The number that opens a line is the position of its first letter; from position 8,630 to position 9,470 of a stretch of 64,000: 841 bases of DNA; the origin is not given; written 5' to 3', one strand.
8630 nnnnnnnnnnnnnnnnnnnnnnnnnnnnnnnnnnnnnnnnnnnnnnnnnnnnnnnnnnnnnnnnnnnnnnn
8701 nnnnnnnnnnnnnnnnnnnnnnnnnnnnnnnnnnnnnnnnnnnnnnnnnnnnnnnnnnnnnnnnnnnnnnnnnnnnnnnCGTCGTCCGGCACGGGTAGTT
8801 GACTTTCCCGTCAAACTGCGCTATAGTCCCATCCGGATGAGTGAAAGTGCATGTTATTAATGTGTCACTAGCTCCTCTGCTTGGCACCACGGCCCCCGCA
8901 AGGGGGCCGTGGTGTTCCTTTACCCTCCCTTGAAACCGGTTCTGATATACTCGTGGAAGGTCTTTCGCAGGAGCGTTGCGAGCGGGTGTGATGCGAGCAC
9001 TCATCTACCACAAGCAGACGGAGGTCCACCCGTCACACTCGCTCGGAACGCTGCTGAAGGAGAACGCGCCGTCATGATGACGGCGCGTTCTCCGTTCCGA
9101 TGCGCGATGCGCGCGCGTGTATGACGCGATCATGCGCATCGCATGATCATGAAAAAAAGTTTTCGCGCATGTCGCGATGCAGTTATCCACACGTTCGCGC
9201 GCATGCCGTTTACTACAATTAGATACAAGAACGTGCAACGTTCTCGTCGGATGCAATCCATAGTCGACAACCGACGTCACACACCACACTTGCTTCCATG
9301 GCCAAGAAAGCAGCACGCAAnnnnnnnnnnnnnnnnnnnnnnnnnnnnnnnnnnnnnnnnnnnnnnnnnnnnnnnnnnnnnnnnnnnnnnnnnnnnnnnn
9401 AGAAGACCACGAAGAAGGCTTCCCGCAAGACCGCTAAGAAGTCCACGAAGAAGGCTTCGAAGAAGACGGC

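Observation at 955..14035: Conserved direct-repeat box upstream of an unlinked histidine kinase / response regulator pair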

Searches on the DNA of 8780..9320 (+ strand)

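Call 46: search_rna_families(source=window, start=8780, end=9320, threshold=evalue, max_evalue=10, show_alignments=2)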
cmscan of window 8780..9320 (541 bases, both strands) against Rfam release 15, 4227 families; matches with E-value up to 10: 14.
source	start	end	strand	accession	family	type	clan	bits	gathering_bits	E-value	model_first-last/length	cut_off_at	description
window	9033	9119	-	RF04248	MIR7486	Gene; miRNA;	-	24.3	67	0.07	1-87/87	no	MIR7486 microRNA precursor family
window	9034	9120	+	RF04248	MIR7486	Gene; miRNA;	-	21.6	67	0.31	1-87/87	no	MIR7486 microRNA precursor family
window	9061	9091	+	RF04104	MIR918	Gene; miRNA;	-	18.3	268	0.67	1-265/265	no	MIR918 microRNA precursor family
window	9061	9091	-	RF04104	MIR918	Gene; miRNA;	-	18.3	268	0.67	1-265/265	no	MIR918 microRNA precursor family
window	9056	9091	+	RF02369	h2cR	Gene; sRNA;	-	16.9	70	1.5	1-137/137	no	h2cR sRNA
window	8885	8914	-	RF03960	mir-6644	Gene; miRNA;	-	16.5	82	1.5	17-49/67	no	mir-6644 microRNA precursor family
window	9057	9093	+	RF01527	CrfA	Gene; sRNA;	-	15.7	38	2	87-127/136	no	Caulobacter sRNA CrfA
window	8879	8913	-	RF01370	CRISPR-DR57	Gene; CRISPR;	-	15.4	39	2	1-37/37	no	CRISPR RNA direct repeat element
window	8890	8913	-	RF01356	CRISPR-DR28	Gene; CRISPR;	-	15.3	35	8.2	1-24/24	no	CRISPR RNA direct repeat element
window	8818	8918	+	RF01456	VrrA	Gene; antisense;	-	14.8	50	7.2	1-140/140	no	Vibrio regulatory RNA of OmpA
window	9044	9101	+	RF03720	MIR4228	Gene; miRNA;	-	14.5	180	2.1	1-152/152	no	MIR4228 microRNA precursor family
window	9125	9176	+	RF00803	mir-425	Gene; miRNA;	-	14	60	5.8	18-68/85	no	mir-425 microRNA precursor family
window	9054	9131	+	RF02647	Cis52_sRNA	Gene; sRNA;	-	11.9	56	9.3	1-179/179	no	Ruegeria cis52 sRNA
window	9058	9092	+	RF02867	ncS011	Gene; sRNA;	-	10.7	48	2.7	171-204/207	no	Burkholderia sRNA 11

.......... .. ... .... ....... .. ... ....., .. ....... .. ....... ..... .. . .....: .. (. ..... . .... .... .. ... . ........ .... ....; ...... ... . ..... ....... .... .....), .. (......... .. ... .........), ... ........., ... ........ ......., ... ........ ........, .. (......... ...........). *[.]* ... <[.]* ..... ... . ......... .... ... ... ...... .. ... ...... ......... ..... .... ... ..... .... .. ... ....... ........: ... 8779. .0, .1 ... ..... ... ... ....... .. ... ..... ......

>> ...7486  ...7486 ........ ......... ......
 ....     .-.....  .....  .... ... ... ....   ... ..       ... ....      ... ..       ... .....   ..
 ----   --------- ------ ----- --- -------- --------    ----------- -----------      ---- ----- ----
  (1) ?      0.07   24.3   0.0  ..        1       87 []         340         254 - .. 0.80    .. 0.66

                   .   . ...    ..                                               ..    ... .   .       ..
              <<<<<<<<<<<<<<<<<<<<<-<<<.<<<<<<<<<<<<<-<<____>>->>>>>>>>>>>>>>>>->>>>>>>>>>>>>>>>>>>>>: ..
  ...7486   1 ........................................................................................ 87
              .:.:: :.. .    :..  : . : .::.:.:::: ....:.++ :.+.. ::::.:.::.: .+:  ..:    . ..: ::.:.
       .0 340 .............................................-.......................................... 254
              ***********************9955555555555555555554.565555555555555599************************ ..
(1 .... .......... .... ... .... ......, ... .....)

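Call 73: build_rna_model(alignment_id=A2)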
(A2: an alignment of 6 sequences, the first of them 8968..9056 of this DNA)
Model R1 built from alignment A2 (6 sequences, 90 columns); structure: RNAalifold consensus.
model positions 90; base pairs 35; branch points 0; effective number of sequences 0.73; information 0.634 bits per position. Calibrated on 0.2 Mb of random sequence (short: E-values are rough).
structure used (alignment columns):
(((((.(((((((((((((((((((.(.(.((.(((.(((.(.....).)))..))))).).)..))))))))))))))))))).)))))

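Call 74: search_with_rna_model(model_id=R1, sources=[L003, L004, L005, L006, L007, L008, L009, L010, L011, L012, L013, L014, L015, L016, L017, L018, L019, L020, L021, L022, L023, L024, L025, L026, L027, L028, L029, L030, L031, L032, L033, L034, L035, L036, L037, L038, L039, L040, L041, L042, L043, L044, L045, L046, L047, L048, L049, L050, L051, L052, L053, L054, L055, L056, L057, L058, L059, L060, L061, L062, L063, L064, L065, L066, L067, L068, L069, L070, L071, L072, L073, L074, L075, L076, L077, L078, L079, L080, L081, L169, L170, L175, L177, window], max_evalue=1, show_alignments=3)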
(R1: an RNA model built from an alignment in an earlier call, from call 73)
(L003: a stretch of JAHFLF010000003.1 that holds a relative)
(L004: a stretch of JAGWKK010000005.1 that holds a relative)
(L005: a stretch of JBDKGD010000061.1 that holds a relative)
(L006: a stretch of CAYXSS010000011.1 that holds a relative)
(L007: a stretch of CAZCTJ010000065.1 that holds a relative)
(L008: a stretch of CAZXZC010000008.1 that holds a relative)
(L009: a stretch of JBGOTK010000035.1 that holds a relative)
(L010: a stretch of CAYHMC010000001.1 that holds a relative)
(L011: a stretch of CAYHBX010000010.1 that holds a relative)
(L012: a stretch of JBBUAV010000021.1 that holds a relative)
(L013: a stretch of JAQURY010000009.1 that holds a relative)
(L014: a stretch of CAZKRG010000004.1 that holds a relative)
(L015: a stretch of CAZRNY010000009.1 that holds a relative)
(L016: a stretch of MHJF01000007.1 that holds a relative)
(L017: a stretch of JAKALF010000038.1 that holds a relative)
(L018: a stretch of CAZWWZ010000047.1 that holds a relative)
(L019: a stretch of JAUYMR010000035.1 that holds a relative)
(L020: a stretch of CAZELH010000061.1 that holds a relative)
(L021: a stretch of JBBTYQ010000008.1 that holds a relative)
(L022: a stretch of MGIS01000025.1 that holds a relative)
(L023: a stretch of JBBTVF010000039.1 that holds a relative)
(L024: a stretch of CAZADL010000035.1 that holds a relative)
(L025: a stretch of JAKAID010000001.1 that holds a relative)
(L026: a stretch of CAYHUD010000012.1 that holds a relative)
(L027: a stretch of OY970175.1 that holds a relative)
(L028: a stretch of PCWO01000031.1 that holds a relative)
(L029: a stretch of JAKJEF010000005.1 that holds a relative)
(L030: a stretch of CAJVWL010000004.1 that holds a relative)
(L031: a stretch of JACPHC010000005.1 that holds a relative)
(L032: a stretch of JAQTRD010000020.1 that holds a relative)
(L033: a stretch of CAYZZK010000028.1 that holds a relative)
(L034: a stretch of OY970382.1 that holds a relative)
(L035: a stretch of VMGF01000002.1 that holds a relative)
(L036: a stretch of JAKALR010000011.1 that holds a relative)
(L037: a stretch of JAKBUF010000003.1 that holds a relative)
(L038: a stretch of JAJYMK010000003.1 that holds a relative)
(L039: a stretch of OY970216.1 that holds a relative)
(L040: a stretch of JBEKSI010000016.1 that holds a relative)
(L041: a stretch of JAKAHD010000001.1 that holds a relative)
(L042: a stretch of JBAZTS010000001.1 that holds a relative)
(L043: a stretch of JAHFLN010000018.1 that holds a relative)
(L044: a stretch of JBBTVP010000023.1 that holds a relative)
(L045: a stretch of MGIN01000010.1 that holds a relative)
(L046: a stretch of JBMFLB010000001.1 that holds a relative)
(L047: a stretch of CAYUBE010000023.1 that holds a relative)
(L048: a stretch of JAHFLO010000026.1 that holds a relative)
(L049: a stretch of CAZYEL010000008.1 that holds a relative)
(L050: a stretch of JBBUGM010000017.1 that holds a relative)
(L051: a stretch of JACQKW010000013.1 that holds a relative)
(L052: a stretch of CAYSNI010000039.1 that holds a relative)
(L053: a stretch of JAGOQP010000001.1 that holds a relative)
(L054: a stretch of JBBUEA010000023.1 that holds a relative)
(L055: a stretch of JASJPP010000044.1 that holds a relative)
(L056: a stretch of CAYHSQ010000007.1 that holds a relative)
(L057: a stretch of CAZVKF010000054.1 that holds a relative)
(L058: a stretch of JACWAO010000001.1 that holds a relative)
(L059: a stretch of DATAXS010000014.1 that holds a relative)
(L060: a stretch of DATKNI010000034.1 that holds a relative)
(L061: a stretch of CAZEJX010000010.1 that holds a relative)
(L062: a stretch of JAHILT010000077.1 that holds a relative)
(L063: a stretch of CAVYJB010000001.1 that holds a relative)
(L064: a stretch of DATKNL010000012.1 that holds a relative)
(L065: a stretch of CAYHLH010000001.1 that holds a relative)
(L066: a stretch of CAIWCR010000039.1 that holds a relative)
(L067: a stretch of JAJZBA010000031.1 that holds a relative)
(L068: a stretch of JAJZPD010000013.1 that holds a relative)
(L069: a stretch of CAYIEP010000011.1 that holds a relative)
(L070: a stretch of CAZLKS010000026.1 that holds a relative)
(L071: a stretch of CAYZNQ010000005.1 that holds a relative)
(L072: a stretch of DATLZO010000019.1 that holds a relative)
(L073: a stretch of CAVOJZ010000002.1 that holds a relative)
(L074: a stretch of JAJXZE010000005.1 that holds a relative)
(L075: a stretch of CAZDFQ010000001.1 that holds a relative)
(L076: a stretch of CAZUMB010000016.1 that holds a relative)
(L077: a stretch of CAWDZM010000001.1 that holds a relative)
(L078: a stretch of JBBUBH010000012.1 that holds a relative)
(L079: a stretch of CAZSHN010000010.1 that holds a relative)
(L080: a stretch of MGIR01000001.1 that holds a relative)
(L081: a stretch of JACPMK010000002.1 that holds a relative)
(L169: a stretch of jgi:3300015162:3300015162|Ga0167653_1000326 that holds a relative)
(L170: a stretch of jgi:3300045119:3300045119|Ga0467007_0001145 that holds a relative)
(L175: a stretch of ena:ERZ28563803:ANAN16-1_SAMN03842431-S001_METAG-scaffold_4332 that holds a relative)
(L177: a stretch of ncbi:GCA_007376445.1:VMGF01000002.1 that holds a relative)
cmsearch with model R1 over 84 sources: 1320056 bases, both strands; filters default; matches with E-value up to 1: 7.
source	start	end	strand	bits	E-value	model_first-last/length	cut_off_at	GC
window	8968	9056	+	99.2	2.3e-22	1-90/90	no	0.63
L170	3837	3927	+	52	7.5e-10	1-90/90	no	0.56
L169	4946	5040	+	43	1.8e-07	1-90/90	no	0.54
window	8968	9056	-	40.3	9e-07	1-90/90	no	0.63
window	41028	41122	+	21.6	0.082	1-90/90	no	0.78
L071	16462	16553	+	20.6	0.15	1-90/90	no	0.45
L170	3837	3927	-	18.6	0.52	1-90/90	no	0.56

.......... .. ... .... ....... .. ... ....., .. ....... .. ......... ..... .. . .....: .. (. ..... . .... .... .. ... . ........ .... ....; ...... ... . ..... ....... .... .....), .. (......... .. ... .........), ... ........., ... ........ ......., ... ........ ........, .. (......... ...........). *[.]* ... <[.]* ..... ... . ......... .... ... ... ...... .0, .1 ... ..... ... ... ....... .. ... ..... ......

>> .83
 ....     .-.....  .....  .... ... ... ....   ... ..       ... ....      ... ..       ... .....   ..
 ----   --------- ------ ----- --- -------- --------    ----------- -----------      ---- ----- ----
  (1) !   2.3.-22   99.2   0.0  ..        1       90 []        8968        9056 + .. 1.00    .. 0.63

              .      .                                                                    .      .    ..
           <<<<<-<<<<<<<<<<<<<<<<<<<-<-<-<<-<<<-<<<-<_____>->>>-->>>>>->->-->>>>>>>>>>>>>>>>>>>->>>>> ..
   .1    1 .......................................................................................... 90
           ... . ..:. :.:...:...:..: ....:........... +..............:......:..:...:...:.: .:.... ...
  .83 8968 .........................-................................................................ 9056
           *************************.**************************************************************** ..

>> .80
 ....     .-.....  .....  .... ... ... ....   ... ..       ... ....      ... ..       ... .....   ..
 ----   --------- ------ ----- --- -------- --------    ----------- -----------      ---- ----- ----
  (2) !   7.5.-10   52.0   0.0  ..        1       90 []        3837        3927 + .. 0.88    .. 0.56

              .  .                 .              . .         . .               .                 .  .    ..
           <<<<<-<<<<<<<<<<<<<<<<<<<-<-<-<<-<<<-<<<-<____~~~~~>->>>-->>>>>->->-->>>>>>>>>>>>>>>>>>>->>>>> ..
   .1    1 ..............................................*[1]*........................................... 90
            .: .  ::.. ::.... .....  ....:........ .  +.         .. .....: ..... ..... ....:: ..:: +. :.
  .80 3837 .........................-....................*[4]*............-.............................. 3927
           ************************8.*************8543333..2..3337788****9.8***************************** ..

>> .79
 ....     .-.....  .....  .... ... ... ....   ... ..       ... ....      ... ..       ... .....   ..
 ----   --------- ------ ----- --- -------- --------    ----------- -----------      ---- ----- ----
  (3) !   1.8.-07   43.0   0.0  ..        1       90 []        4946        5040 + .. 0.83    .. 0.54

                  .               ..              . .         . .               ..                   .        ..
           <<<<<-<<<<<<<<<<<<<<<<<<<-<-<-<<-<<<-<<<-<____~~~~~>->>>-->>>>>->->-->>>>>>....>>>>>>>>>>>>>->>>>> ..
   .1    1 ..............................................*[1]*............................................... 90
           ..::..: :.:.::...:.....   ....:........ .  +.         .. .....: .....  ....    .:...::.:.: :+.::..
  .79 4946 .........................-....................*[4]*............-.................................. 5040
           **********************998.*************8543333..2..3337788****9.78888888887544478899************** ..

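Call 90: build_rna_model(alignment_id=A4)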
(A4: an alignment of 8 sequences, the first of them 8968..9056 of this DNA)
Model R2 built from alignment A4 (8 sequences, 96 columns); structure: RNAalifold consensus.
model positions 89; base pairs 34; branch points 0; effective number of sequences 0.97; information 0.64 bits per position. Calibrated on 0.2 Mb of random sequence (short: E-values are rough).
structure used (alignment columns):
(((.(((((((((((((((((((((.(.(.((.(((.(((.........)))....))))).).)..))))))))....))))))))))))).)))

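Call 91: search_with_rna_model(model_id=R2, sources=[L003, L004, L005, L006, L007, L008, L009, L010, L011, L012, L013, L014, L015, L016, L017, L018, L019, L020, L021, L022, L023, L024, L025, L026, L027, L028, L029, L030, L031, L032, L033, L034, L035, L036, L037, L038, L039, L040, L041, L042, L043, L044, L045, L046, L047, L048, L049, L050, L051, L052, L053, L054, L055, L056, L057, L058, L059, L060, L061, L062, L063, L064, L065, L066, L067, L068, L069, L070, L071, L072, L073, L074, L075, L076, L077, L078, L079, L080, L081, L175, L176, L177], max_evalue=5, show_alignments=3)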
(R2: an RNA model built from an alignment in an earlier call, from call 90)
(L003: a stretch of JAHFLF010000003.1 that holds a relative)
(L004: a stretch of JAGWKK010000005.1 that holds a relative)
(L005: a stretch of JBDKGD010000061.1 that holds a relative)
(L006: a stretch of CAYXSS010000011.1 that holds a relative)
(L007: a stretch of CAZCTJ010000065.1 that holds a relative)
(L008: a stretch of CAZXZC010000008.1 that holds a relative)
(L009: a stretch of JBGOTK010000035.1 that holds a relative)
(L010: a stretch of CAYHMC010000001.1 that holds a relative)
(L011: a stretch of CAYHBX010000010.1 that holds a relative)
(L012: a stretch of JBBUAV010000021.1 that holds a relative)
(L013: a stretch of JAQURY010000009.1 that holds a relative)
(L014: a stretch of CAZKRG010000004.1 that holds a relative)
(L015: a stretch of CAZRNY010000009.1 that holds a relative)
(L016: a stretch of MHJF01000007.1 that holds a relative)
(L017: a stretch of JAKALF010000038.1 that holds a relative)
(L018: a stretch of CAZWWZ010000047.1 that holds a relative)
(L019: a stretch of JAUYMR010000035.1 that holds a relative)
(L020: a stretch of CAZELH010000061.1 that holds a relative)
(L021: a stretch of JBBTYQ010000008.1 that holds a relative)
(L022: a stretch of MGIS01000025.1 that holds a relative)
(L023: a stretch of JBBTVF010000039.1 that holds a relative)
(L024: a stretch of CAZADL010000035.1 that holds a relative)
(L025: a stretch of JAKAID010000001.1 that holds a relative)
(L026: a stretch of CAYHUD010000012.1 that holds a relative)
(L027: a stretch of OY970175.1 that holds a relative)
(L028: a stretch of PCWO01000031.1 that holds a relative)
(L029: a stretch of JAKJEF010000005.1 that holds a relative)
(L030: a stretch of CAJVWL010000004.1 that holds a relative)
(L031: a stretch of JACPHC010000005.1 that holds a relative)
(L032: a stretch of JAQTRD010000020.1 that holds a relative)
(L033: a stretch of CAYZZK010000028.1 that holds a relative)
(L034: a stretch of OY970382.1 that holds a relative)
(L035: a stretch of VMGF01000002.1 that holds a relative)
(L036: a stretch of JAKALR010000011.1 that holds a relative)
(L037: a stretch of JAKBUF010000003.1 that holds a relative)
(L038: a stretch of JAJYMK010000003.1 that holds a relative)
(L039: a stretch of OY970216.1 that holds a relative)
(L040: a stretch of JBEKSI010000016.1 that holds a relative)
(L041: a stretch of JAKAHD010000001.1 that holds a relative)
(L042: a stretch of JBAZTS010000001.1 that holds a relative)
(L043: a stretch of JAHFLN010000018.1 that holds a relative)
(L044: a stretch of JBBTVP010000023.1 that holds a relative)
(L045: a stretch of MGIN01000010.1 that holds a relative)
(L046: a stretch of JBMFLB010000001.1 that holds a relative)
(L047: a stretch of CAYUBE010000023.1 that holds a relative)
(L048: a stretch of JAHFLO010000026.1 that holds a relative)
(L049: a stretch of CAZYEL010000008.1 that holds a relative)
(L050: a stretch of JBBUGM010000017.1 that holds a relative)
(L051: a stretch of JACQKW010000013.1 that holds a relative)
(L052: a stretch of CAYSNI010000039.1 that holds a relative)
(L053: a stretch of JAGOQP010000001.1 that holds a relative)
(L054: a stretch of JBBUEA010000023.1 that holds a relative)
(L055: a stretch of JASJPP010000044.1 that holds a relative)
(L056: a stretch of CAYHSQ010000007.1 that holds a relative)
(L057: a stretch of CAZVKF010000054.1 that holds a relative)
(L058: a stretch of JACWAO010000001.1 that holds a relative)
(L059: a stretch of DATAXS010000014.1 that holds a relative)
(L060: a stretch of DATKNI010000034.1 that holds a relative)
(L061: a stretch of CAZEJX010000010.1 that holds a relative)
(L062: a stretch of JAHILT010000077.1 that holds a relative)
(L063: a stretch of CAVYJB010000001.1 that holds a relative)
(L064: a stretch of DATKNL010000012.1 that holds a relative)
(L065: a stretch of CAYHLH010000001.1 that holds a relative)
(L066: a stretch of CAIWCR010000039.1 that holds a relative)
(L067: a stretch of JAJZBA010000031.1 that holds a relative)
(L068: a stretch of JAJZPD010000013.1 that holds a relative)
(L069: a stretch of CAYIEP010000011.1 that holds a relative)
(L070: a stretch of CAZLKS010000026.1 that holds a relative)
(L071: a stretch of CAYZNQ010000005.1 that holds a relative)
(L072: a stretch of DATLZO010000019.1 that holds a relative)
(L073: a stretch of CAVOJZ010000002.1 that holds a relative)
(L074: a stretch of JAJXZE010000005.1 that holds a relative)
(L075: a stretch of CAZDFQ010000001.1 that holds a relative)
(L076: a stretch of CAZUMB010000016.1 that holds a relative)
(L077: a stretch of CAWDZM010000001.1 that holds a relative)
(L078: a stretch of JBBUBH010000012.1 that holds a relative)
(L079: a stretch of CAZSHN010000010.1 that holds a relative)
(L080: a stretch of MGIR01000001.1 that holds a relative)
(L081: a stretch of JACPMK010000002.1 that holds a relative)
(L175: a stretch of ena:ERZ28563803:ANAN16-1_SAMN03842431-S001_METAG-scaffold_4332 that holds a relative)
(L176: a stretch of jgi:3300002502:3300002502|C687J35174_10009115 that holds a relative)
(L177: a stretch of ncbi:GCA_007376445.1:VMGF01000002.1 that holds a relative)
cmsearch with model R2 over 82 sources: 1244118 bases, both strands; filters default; matches with E-value up to 5: 2.
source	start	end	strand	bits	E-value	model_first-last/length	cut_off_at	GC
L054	6495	6587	+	47.3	3.3e-08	1-89/89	no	0.51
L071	16462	16554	+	24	0.028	1-89/89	no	0.44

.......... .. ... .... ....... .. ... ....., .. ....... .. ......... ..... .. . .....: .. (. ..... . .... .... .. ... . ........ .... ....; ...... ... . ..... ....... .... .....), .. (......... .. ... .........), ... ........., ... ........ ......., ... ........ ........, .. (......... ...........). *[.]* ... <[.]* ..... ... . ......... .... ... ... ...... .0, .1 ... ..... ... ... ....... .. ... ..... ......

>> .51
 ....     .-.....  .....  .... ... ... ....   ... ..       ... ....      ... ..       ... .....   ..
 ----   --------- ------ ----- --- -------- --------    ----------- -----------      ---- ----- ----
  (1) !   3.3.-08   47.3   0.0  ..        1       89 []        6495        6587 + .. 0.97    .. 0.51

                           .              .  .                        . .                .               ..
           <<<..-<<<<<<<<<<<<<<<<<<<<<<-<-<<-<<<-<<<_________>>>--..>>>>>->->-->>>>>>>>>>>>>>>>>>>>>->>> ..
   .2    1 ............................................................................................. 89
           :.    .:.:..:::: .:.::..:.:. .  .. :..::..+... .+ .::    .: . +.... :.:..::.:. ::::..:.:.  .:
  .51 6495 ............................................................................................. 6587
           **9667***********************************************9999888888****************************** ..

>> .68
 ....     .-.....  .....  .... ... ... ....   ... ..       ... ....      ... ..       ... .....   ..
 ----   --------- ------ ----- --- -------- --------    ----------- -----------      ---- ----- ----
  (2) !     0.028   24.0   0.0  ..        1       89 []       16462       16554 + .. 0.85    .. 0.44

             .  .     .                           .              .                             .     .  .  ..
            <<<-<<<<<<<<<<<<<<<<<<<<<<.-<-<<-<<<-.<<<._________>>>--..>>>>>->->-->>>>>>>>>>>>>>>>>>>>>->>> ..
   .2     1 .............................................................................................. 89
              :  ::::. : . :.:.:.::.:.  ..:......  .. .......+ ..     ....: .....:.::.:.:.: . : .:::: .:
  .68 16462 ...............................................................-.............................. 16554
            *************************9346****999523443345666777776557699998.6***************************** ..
